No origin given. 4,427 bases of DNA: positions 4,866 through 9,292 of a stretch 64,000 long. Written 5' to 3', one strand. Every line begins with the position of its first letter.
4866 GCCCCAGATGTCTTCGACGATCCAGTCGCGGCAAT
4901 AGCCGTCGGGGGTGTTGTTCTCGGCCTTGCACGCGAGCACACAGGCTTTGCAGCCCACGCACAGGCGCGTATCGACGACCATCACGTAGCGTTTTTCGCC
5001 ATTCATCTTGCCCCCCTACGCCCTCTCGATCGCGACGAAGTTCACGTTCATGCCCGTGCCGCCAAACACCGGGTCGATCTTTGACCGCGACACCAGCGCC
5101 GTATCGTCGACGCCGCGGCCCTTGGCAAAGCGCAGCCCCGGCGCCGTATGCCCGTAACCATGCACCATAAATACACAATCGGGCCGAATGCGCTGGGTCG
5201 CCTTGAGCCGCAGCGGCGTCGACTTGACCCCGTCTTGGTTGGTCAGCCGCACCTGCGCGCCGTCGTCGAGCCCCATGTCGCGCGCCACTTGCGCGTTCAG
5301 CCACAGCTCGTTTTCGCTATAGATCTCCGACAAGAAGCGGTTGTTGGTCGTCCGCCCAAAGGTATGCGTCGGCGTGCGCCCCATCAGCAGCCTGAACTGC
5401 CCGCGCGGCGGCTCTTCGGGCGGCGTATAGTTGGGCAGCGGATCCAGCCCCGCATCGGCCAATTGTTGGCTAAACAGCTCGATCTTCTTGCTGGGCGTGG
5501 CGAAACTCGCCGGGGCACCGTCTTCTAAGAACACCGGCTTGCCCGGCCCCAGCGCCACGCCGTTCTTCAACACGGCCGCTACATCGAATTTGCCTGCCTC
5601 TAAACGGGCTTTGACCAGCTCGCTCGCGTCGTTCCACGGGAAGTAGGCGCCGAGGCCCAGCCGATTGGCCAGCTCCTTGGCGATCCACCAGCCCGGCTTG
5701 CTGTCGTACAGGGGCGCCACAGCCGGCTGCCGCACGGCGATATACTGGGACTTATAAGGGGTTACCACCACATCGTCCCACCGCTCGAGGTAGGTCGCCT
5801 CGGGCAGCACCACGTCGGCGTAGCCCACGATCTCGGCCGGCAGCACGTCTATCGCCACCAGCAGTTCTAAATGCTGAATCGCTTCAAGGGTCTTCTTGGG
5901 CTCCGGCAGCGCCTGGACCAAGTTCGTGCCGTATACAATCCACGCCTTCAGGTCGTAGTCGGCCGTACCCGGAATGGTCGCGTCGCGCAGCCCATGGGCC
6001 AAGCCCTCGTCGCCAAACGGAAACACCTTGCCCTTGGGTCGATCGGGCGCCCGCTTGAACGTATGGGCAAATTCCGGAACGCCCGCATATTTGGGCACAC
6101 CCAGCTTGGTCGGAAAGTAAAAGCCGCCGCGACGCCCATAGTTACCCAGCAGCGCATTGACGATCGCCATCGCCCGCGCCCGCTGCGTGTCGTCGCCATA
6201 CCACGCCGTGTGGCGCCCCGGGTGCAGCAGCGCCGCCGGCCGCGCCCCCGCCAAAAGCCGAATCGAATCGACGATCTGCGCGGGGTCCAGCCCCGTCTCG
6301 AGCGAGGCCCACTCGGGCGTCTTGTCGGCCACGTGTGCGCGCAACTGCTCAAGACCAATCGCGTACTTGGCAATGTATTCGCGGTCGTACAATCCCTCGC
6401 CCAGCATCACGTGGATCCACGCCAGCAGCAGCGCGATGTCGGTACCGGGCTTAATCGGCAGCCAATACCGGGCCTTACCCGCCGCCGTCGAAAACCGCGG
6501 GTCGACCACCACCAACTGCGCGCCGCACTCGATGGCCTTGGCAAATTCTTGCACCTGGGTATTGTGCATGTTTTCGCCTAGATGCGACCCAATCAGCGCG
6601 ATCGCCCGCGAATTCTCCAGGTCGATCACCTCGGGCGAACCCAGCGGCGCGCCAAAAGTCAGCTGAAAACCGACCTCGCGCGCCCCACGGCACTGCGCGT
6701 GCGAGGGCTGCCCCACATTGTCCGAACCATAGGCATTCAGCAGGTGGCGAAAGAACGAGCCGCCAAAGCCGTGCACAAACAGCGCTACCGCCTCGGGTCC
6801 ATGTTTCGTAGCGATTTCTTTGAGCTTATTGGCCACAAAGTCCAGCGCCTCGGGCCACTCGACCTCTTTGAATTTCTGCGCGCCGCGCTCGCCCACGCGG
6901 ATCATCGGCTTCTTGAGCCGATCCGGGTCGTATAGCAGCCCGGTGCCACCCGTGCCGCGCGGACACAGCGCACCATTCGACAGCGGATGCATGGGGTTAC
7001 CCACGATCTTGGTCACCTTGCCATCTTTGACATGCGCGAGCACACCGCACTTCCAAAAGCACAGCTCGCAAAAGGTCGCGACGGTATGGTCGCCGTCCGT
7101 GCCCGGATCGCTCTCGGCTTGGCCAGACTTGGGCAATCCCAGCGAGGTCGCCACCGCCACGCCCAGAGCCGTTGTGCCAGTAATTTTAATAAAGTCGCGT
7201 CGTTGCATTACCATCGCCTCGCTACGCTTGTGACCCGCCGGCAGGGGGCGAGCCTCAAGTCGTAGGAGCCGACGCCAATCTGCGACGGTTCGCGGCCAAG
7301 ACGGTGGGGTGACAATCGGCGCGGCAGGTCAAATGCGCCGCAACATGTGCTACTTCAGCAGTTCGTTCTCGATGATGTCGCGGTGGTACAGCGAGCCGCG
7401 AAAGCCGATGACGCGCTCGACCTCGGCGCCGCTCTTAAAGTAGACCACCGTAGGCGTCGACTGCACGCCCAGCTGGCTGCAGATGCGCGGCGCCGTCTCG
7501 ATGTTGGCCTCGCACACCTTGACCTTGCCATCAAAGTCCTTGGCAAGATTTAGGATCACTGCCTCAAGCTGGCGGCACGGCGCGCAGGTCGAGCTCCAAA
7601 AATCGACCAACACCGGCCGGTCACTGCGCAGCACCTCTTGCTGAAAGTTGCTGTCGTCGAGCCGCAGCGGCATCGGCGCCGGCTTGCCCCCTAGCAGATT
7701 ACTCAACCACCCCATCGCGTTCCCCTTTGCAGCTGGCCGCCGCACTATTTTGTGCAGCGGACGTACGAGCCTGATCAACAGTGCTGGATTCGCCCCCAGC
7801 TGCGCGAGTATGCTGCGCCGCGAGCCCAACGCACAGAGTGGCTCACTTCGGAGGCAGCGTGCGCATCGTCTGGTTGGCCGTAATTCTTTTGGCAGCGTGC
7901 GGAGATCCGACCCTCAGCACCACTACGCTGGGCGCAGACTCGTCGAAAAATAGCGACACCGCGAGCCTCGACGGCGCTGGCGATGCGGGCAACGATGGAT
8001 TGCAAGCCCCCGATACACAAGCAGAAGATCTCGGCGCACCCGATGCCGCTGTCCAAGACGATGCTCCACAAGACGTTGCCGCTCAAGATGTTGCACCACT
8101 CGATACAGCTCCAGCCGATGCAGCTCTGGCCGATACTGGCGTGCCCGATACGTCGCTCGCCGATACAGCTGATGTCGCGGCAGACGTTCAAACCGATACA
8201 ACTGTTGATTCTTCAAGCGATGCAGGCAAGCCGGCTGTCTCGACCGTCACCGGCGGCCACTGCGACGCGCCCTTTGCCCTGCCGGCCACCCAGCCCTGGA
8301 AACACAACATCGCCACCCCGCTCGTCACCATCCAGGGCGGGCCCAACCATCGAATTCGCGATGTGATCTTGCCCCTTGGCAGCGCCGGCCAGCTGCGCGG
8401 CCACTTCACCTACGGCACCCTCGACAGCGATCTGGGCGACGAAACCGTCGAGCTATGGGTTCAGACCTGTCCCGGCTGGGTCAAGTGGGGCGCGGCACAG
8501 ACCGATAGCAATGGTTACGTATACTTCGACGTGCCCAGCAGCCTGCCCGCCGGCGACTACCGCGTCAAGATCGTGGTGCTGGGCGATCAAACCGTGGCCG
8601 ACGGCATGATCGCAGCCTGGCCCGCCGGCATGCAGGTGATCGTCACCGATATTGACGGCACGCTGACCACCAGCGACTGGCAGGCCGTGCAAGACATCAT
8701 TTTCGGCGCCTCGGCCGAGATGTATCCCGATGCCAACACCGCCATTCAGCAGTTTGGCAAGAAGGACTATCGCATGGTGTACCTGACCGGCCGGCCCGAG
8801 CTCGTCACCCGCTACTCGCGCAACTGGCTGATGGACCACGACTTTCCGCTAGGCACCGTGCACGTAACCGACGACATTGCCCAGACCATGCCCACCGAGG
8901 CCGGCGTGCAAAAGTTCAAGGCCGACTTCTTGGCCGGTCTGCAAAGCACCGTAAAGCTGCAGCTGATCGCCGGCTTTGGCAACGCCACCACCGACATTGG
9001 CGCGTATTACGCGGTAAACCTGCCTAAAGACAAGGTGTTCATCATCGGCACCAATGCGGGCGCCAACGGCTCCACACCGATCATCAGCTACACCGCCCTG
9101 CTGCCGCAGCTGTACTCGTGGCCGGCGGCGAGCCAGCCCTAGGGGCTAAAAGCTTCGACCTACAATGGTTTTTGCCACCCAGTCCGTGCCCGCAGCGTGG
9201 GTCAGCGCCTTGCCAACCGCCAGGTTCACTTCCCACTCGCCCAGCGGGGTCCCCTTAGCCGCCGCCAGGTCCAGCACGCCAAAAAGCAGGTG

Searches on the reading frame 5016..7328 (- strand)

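Call 52: search_protein_families(library=pfam, proteins=[window:5016-7328:-], max_evalue=0.00001)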
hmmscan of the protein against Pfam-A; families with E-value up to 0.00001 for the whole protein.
window:5016-7328:- (770 aa): 3 families
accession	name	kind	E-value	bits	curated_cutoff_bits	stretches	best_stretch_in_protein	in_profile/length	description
PF00384.28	Molybdopterin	-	6.4e-46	157.4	24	1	137-556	1-353/353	Molybdopterin oxidoreductase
PF04879.21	Molybdop_Fe4S4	-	1.9e-13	50.6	22.7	1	81-133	2-54/55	Molybdopterin oxidoreductase Fe4S4 domain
PF01568.27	Molydop_binding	-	1.6e-11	44.6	26.8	1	645-759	1-105/110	Molydopterin dinucleotide binding domain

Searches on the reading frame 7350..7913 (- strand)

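Call 52: search_protein_families(library=pfam, proteins=[window:7350-7913:-], max_evalue=0.00001)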
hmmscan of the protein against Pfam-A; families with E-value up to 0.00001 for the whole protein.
window:7350-7913:- (187 aa): 2 families
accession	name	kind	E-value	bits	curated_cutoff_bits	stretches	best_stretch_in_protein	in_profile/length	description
PF00085.26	Thioredoxin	-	4.7e-21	75.2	23.5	1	84-172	4-92/103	Thioredoxin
PF13098.12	Thioredoxin_2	-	3.8e-07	30.8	27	1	98-170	5-93/104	Thioredoxin-like domain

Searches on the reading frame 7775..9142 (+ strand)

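Call 52: search_protein_families(library=pfam, proteins=[window:7775-9142:+], max_evalue=0.00001)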
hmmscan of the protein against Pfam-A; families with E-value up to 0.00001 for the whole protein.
window:7775-9142:+ (455 aa): 3 families
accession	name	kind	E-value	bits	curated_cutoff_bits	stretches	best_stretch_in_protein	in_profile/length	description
PF24694.1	LNS2_PITM1-3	-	3.5e-26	92.1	27.7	1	289-425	1-124/124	PITM 1-3, LNS2 domain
PF24695.1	PITM1-3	-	4.9e-17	62.4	27.7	1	191-280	2-97/98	PITM 1-3, beta-sandwich domain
PF08235.19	LNS2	-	6.3e-17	62.2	32.3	1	262-428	24-200/226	LNS2 (Lipin/Ned1/Smp2)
